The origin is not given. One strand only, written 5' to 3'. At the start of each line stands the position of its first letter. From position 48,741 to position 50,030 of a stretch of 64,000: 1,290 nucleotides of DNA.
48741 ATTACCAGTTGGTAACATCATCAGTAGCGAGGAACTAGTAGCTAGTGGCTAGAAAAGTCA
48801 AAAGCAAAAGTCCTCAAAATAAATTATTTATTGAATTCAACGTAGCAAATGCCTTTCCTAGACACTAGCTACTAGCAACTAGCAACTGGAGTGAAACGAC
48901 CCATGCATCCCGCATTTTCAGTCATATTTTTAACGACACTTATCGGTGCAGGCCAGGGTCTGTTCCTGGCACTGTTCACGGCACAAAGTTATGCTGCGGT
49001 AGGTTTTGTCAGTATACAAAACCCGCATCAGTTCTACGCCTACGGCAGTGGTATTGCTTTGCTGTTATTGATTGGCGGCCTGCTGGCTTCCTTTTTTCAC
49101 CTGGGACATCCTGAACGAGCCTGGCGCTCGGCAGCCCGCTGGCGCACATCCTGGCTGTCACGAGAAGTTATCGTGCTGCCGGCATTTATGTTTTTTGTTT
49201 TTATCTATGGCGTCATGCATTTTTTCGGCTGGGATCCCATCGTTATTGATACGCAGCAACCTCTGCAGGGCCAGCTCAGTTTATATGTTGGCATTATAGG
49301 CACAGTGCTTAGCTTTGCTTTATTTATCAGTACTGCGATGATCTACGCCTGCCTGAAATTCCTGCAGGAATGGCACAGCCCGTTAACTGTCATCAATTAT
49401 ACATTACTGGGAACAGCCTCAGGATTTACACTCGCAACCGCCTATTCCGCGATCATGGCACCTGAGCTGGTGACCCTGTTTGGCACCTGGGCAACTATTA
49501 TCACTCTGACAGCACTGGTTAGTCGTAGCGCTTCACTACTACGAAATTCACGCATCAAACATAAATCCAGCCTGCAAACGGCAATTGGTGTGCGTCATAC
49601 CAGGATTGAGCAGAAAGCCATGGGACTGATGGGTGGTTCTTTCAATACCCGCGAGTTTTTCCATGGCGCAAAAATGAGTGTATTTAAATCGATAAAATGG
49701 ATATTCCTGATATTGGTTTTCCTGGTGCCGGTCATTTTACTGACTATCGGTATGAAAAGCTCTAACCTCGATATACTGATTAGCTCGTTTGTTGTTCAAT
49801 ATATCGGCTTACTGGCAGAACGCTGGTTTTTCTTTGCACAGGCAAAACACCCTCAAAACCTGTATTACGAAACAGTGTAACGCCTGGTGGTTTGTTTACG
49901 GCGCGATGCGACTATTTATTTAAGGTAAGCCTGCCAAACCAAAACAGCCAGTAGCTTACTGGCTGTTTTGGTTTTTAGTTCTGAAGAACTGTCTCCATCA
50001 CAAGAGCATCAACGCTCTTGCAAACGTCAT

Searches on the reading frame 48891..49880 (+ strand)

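Call 57: search_protein_families(library=pfam, proteins=[window:48891-49880:+], max_evalue=0.001)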
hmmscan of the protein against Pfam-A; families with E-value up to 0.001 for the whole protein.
window:48891-49880:+ (329 aa): 1 family
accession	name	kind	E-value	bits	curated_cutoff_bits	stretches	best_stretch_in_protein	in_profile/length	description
PF04976.17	DmsC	-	4.9e-16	59.4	22.3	1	7-315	6-273/275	DMSO reductase anchor subunit (DmsC)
